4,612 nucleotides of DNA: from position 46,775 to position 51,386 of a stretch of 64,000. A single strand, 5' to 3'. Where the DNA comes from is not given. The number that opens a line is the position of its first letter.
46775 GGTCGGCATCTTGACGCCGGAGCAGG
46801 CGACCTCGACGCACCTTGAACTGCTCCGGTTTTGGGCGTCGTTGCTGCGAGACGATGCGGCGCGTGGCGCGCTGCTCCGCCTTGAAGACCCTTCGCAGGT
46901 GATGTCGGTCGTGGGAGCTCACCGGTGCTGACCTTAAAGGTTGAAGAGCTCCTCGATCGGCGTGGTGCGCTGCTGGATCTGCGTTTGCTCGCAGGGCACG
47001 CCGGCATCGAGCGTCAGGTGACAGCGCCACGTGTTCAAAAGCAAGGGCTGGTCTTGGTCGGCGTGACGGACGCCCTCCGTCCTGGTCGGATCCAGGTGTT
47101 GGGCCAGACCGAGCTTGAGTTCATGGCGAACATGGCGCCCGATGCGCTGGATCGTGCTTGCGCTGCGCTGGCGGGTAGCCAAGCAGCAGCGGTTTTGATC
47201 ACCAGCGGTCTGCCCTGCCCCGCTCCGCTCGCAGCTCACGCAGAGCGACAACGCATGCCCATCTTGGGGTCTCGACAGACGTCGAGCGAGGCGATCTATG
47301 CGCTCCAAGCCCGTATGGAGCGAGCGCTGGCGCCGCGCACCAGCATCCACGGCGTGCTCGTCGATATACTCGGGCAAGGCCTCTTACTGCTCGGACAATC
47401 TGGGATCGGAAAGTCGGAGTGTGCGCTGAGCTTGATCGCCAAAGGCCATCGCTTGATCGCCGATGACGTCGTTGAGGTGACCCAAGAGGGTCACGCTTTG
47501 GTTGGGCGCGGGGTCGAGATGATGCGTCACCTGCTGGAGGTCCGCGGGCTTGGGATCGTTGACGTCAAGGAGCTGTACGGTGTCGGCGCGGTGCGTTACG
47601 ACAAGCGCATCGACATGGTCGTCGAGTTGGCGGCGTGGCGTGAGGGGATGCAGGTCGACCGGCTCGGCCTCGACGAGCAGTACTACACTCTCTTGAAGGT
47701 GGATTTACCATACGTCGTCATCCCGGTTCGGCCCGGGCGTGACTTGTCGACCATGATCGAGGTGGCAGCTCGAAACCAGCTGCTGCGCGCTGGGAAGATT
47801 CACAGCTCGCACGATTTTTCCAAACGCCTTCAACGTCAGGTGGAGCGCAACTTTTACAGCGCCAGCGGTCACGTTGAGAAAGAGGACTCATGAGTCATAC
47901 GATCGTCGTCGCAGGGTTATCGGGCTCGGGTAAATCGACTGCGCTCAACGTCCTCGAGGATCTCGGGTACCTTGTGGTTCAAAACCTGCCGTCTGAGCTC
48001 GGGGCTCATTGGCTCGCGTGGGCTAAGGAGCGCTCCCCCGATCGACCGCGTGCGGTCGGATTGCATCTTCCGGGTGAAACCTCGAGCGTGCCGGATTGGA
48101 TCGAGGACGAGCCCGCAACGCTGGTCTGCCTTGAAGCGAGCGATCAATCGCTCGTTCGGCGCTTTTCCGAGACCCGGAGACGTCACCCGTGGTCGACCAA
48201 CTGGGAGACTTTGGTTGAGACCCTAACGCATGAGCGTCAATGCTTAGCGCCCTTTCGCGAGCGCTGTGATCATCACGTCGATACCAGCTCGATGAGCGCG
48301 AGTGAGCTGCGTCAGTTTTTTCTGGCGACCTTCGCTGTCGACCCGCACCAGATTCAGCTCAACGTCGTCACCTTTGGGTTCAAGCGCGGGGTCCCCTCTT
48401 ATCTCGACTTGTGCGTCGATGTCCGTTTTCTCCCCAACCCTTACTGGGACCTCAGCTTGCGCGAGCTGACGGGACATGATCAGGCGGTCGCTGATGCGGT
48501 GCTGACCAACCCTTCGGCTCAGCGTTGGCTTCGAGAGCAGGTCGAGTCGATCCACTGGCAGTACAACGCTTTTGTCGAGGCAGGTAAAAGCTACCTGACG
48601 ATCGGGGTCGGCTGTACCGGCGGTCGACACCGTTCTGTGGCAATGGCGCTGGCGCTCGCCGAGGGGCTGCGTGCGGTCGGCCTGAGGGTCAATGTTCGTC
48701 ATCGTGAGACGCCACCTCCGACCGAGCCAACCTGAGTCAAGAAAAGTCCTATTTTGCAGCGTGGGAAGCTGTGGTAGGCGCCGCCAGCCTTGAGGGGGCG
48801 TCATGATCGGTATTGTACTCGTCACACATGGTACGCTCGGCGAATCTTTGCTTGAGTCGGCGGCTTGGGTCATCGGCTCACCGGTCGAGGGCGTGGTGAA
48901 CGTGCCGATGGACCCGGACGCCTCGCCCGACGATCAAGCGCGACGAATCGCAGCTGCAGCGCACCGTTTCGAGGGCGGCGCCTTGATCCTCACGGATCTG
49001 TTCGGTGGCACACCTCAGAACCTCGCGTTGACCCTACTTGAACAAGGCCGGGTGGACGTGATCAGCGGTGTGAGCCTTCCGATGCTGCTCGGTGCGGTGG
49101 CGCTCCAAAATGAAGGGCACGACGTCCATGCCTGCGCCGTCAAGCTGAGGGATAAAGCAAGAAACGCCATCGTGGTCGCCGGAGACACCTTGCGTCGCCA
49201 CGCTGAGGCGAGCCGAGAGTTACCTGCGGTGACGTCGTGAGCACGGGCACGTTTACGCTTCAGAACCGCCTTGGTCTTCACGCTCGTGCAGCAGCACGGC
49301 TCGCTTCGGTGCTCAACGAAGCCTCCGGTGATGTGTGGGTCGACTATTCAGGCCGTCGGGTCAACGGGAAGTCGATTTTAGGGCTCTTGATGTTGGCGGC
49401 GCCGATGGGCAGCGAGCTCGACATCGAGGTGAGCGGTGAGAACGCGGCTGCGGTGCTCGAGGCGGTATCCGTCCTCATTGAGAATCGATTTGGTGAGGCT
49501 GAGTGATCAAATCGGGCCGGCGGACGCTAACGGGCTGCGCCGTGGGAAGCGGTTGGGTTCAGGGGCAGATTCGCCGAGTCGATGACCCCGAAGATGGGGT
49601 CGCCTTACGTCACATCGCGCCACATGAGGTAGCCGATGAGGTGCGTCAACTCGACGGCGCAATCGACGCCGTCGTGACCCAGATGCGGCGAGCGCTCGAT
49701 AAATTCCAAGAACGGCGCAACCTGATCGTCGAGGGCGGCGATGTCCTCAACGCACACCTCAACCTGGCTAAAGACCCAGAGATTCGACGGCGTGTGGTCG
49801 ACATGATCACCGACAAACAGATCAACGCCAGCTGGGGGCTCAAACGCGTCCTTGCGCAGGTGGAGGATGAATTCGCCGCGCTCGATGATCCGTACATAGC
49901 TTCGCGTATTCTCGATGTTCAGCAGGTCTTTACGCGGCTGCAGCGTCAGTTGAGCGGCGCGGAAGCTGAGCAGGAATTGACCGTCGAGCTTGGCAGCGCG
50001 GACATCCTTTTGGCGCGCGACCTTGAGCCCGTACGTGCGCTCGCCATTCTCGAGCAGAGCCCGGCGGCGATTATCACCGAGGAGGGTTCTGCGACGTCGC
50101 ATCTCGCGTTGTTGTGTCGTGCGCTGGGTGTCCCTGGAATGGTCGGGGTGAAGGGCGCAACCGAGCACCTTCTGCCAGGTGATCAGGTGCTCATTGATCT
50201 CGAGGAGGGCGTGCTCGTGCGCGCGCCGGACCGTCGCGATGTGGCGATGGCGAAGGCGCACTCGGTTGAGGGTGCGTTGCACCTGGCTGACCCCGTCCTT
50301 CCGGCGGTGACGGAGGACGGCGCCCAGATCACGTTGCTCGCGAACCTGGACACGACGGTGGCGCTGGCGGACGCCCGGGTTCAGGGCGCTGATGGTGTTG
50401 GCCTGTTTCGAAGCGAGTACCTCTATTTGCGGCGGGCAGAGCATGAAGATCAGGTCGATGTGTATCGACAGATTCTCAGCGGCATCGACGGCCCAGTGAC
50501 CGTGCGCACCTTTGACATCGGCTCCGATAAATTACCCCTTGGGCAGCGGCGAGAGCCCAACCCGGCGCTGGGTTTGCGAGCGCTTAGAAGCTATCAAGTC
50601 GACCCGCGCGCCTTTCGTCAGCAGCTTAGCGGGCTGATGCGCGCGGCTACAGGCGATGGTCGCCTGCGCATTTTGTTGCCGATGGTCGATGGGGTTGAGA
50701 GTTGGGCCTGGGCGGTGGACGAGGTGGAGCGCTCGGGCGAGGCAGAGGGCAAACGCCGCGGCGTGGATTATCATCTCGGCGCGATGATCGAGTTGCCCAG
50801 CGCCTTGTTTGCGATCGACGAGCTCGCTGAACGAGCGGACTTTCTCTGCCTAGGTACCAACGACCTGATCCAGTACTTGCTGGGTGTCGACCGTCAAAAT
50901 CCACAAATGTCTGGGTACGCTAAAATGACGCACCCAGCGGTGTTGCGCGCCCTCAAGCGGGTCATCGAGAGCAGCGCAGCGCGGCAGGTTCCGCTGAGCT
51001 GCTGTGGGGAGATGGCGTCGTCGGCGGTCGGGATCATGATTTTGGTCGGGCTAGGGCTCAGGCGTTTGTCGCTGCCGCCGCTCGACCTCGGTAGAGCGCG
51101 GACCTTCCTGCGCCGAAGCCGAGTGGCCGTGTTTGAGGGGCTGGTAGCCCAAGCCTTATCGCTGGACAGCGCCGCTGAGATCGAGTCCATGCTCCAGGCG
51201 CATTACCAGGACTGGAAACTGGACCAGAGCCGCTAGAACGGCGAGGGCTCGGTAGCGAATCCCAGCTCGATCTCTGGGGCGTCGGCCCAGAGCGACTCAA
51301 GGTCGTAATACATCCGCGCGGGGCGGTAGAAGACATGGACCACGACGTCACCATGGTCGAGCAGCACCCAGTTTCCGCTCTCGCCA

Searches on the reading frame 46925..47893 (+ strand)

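Call 60: search_protein_families(library=pfam, proteins=[window:46925-47893:+], max_evalue=0.00001)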
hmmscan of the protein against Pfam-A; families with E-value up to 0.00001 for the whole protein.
window:46925-47893:+ (322 aa): 2 families
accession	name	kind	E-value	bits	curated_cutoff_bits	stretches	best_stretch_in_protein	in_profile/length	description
PF07475.17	Hpr_kinase_C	-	6.9e-62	208.4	33.3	1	134-301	2-170/171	HPr Serine kinase C-terminal domain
PF02603.21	Hpr_kinase_N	-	7.9e-22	78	24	1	5-128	2-122/125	HPr Serine kinase N terminus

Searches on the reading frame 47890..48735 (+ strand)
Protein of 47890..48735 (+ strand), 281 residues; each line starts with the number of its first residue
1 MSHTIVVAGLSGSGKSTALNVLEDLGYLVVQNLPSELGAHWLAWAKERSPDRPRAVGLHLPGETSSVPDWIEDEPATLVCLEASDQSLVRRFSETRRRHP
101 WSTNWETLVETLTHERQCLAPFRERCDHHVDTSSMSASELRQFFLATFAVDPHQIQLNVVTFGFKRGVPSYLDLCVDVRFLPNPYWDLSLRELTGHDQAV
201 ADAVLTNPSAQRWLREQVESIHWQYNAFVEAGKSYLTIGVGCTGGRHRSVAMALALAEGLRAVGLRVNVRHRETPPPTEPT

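Call 60: search_protein_families(library=pfam, proteins=[window:47890-48735:+], max_evalue=0.00001)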
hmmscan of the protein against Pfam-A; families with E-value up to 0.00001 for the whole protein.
window:47890-48735:+ (281 aa): 2 families
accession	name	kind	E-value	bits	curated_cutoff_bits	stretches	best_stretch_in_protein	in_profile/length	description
PF22740.1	PapZ_C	-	5.9e-39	133.4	27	1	156-274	2-120/121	RapZ C-terminal domain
PF03668.21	RapZ-like_N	-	1.4e-27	96.8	25.4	1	5-148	4-154/158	RapZ-like N-terminal domain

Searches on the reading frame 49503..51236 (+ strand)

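Call 60: search_protein_families(library=pfam, proteins=[window:49503-51236:+], max_evalue=0.00001)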
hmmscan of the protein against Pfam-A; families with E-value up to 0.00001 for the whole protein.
window:49503-51236:+ (577 aa): 3 families
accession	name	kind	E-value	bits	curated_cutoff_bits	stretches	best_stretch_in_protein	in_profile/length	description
PF02896.24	PEP-utilizers_C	-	4.8e-71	239.8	22.8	1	265-539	9-291/293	PEP-utilising enzyme, PEP-binding domain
PF05524.18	PEP-utilisers_N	-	3.7e-19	69.5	24.4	1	11-135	2-121/121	PEP-utilising enzyme, N-terminal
PF00391.29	PEP-utilizers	-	1.2e-15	57.3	23.1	1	166-236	4-72/72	PEP-utilising enzyme, mobile domain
